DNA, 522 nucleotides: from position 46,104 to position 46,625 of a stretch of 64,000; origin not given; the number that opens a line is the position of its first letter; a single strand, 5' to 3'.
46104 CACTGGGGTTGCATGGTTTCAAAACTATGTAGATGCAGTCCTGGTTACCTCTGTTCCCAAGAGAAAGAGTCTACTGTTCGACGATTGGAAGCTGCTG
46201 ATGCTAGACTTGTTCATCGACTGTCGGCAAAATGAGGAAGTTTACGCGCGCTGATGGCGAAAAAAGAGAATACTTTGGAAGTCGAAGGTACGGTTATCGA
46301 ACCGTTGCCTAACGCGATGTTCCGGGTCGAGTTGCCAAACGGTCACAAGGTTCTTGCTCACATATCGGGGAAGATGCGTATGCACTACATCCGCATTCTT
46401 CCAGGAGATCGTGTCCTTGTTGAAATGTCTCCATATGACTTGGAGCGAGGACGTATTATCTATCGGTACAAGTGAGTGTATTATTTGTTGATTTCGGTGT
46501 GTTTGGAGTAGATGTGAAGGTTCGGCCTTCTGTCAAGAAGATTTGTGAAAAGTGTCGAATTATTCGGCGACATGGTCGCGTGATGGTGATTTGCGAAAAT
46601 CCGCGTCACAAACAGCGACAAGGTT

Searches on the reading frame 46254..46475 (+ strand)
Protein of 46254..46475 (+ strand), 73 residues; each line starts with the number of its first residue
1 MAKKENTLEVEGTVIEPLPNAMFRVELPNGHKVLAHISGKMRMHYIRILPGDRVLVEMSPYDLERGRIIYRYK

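Call 76: list_cluster_members(proteins=[window:46254-46475:+, window:39325-39693:+, window:36526-36810:+, window:35675-36508:+, window:39693-40004:+, window:34051-34707:+, window:40807-41235:+, window:40001-40546:+])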
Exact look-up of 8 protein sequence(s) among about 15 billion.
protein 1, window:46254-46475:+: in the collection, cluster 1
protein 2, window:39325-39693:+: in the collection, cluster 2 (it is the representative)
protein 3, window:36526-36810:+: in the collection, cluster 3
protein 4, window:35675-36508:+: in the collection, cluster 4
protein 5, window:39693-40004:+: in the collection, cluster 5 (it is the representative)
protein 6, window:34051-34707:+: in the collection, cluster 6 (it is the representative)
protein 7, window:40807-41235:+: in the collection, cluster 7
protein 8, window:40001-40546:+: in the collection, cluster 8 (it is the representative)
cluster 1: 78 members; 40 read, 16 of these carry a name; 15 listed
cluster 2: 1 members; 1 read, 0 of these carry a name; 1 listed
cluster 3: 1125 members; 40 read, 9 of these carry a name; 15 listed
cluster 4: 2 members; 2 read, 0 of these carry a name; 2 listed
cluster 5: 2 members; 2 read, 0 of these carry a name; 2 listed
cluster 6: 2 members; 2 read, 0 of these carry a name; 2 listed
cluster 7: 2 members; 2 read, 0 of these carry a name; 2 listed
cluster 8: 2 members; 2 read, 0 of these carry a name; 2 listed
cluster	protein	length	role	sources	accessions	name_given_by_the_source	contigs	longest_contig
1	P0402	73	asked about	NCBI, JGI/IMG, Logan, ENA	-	-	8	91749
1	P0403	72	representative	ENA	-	-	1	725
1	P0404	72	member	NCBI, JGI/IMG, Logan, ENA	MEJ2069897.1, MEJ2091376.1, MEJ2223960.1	MAG: translation initiation factor IF-1 [Syntrophobacterales bacterium] | translation initiation factor IF-1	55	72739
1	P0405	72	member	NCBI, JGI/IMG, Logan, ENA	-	translation initiation factor IF-1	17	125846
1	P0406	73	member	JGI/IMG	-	translation initiation factor IF-1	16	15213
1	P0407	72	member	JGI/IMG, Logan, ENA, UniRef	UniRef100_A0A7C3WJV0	translation initiation factor IF-1 | Translation initiation factor IF-1 n=1 Tax=Desulfobacca acetoxidans TaxID=60893 ...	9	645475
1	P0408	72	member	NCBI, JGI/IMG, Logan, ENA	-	small subunit ribosomal protein S13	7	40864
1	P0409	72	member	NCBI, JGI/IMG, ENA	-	translation initiation factor IF-1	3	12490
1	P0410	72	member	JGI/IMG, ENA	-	translation initiation factor IF-1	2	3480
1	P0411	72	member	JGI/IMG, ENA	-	translation initiation factor IF-1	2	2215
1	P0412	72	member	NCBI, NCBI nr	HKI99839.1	MAG TPA: translation initiation factor IF-1 [bacterium] | translation initiation factor IF-1 [bacterium]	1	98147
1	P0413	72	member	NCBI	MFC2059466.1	translation initiation factor IF-1 [Chloroflexota bacterium]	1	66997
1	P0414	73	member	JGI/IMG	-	translation initiation factor IF-1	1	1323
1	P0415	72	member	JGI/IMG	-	translation initiation factor IF-1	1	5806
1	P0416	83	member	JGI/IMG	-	translation initiation factor IF-1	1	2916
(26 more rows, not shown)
